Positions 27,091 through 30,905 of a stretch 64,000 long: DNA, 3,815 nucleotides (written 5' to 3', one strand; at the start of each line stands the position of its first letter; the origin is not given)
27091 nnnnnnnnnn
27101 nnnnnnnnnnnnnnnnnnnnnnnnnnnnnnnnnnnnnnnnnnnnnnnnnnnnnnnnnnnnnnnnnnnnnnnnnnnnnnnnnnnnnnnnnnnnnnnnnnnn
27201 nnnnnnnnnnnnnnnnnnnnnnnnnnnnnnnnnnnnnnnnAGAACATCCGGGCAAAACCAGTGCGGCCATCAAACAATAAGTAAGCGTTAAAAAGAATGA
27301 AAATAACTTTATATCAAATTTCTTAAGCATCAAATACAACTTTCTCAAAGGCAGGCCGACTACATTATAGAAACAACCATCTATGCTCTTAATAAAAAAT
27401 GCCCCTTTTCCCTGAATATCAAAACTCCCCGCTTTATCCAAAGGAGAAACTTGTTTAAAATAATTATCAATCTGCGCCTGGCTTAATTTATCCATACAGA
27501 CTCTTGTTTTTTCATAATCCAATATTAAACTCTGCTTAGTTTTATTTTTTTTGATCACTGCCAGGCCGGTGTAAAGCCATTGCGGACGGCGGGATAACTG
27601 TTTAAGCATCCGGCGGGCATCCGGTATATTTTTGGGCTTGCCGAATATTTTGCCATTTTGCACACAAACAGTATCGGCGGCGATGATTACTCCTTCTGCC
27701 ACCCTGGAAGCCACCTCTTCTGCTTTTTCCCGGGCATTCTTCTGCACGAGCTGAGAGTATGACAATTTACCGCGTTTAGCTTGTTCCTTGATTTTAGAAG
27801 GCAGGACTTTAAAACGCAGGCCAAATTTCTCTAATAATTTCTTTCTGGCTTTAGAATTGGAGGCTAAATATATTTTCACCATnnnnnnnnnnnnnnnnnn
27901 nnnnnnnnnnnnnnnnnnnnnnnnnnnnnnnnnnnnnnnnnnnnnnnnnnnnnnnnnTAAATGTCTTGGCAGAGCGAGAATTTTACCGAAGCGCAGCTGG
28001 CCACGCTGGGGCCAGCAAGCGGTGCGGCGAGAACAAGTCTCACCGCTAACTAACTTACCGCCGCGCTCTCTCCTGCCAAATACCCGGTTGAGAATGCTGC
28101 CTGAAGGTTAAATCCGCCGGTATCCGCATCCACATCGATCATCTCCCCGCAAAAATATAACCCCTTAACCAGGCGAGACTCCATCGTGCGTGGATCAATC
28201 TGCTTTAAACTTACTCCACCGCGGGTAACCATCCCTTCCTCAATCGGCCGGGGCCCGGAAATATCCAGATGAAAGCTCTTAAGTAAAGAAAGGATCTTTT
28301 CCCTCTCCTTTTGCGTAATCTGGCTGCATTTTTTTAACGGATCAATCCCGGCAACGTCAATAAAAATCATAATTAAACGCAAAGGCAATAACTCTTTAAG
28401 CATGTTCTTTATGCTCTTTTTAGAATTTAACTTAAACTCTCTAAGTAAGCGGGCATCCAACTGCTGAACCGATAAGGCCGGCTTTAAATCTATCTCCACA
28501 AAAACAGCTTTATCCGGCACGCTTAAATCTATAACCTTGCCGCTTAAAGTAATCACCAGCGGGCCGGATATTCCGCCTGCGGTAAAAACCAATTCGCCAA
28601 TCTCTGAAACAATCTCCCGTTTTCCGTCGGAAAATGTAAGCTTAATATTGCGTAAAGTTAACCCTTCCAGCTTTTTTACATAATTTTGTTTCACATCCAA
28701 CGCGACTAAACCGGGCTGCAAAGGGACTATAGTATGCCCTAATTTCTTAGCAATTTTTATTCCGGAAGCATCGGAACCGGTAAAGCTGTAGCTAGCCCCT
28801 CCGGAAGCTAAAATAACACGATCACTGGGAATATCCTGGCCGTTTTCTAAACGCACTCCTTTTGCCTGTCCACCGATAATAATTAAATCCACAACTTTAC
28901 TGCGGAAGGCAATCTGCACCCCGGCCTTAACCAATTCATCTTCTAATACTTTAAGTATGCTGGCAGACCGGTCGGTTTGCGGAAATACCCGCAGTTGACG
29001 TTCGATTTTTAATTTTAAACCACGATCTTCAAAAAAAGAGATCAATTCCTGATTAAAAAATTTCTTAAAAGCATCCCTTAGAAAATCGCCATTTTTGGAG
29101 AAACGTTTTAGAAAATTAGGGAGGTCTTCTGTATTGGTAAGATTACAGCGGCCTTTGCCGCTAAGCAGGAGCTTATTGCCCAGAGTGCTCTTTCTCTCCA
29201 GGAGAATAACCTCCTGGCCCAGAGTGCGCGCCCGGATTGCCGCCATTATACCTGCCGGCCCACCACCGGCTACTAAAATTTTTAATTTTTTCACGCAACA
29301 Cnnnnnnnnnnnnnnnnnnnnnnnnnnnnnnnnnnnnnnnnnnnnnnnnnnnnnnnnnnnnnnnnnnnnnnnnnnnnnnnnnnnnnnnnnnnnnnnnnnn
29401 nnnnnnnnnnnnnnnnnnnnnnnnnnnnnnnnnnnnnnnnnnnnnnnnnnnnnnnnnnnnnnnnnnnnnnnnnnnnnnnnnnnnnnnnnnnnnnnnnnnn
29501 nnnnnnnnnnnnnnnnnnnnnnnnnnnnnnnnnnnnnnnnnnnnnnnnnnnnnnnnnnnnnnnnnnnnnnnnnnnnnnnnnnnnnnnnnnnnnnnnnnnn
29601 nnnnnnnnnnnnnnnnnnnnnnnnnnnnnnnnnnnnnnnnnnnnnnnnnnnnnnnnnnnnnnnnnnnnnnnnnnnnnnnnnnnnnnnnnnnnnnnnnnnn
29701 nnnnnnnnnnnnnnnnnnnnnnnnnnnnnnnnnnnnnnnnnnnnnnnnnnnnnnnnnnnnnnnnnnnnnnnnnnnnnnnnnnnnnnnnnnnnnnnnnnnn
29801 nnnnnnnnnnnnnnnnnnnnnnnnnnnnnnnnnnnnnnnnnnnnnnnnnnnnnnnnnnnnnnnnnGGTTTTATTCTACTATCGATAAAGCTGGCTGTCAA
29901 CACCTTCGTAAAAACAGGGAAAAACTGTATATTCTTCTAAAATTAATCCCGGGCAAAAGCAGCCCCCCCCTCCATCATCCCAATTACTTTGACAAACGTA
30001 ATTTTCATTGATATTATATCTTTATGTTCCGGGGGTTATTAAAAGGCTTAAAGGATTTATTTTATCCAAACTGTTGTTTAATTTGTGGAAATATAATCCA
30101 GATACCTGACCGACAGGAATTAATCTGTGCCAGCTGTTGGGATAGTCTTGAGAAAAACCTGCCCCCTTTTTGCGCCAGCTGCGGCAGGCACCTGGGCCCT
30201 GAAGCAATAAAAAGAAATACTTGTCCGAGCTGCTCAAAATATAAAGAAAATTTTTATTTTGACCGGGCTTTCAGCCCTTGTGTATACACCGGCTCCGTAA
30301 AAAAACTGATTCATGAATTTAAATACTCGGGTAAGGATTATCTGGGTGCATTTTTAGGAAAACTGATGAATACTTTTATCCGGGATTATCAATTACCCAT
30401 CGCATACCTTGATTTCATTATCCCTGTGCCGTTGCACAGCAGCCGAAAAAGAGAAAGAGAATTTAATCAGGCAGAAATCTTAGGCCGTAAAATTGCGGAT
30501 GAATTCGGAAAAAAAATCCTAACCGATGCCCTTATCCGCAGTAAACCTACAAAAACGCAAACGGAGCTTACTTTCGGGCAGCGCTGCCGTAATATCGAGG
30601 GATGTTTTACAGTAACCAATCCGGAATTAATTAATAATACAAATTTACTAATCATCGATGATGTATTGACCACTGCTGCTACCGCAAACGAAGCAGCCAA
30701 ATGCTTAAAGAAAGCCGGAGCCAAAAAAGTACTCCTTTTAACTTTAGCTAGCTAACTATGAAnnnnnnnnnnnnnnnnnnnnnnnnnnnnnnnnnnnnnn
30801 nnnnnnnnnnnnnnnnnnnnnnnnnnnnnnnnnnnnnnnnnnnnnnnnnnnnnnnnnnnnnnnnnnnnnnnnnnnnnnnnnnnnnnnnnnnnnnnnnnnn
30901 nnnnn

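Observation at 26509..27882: In-frame fusion of Maf (cytoplasmic nucleotide pyrophosphatase) to a lipoprotein-type M48 (LoiP/BepA-like) metalloprotease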

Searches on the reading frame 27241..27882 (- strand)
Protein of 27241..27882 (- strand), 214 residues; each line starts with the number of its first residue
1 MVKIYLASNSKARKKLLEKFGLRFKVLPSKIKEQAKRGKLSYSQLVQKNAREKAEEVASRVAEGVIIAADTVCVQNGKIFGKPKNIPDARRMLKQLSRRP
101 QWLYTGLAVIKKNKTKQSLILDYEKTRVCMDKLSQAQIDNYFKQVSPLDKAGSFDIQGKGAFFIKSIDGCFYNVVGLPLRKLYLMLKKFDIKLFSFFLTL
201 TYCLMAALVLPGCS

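Call 52: search_solved_structures(query=window:27241-27882:-, max_evalue=1e-20, show_alignments=5)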
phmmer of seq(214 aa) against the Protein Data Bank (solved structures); distinct sequences matched with E-value up to 1e-20: 7.
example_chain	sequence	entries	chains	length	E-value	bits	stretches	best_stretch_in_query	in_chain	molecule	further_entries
1ex2_A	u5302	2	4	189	4e-33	118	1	4-192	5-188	PROTEIN MAF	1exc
4heb_A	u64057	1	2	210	5.9e-33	117.4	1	4-192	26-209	Septum formation protein Maf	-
2p5x_A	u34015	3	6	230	4.3e-29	104.8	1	3-186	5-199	N-acetylserotonin O-methyltransferase-like protein | Probable bifunctional dTTP/UTP pyrophosphatase/methyltransferase protein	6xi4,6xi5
4jhc_A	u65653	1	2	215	1.8e-26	96.3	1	1-188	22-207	Maf-like protein YceF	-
4p0e_A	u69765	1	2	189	2.3e-26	95.9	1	3-190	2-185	Maf-like protein YhdE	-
4p0u_A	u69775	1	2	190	3.1e-26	95.5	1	4-190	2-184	Maf-like protein YceF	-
4lu1_A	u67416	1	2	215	2.4e-25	92.6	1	1-188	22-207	Maf-like protein YceF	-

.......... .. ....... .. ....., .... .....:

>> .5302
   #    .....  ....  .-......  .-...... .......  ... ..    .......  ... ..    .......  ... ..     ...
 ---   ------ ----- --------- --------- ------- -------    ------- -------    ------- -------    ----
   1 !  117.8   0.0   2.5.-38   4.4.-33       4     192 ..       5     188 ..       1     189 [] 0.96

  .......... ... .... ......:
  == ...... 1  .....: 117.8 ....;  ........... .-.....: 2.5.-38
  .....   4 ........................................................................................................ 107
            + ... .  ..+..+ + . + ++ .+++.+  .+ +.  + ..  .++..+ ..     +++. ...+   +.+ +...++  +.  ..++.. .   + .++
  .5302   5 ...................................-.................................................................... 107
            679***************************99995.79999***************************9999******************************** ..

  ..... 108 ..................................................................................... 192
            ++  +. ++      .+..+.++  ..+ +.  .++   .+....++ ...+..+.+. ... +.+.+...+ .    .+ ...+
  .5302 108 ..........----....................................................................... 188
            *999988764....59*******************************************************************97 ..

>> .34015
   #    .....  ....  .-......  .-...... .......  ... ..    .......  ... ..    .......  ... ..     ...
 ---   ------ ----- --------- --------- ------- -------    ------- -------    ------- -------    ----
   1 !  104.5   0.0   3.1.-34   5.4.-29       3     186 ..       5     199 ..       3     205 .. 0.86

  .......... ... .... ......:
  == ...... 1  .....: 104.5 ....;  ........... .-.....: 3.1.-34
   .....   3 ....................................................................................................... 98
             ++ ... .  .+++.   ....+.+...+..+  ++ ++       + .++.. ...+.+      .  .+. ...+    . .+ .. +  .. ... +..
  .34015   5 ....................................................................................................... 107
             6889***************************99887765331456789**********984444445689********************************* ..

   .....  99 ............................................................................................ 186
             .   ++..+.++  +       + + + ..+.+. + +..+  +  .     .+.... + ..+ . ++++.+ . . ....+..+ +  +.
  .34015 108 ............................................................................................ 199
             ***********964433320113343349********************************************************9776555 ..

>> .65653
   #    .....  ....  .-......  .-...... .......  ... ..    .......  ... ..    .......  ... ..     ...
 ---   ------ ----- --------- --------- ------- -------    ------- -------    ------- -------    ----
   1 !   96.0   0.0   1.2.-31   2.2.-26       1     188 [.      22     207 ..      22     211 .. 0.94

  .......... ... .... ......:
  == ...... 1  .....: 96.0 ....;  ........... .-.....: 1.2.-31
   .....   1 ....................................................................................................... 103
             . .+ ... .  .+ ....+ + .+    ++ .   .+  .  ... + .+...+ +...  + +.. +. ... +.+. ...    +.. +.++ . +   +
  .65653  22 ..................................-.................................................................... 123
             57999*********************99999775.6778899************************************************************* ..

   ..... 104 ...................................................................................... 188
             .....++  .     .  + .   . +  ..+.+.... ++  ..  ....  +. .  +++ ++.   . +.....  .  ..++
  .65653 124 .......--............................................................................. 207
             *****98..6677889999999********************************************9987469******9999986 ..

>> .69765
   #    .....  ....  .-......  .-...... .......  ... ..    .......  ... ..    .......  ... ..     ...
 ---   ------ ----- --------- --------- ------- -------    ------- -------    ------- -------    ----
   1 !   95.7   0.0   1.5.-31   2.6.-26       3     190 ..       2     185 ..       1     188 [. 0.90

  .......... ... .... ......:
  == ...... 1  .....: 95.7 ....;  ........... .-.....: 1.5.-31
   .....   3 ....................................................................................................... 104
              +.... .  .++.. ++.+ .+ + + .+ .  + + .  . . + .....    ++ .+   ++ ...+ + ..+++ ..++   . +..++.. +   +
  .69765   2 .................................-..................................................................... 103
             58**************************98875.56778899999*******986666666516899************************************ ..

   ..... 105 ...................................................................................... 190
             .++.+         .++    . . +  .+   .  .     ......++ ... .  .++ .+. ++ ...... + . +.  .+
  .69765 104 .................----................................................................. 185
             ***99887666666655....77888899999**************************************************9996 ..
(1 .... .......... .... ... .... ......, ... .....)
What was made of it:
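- Checked: B. subtilis Maf (1ex2, 189 aa) ends ..........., aligned to query residues up to 192 (call 52).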

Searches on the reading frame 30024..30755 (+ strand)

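Call 10: search_protein_families(library=pfam, proteins=[window:30024-30755:+], max_evalue=0.001)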
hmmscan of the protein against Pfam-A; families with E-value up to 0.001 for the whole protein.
window:30024-30755:+ (243 aa): 2 families
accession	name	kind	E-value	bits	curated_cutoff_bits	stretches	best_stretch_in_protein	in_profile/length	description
PF18912.6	DZR_2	-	4.5e-10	39.6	27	1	11-70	3-55/56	Double zinc ribbon domain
PF00156.33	Pribosyltran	-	1.3e-06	28.3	26.3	1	152-241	42-123/158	Phosphoribosyl transferase domain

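Call 48: search_protein_families(library=ncbifam, proteins=[window:30024-30755:+], max_evalue=0.00001)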
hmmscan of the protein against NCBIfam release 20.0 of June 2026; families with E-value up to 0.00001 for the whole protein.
window:30024-30755:+ (243 aa): 3 families
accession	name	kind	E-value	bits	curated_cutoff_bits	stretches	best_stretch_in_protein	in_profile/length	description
TIGR00201.1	comF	subfamily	1.2e-28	100.4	233.55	1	50-242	1-189/190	ComF family protein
NF008616.0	PRK11595.1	equivalog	2.6e-27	95.8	304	1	16-241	6-223/227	DNA utilization protein GntX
TIGR01251.1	ribP_PPkin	subfamily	9.1e-06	24.8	113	0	203-238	208-243/309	ribose-phosphate diphosphokinase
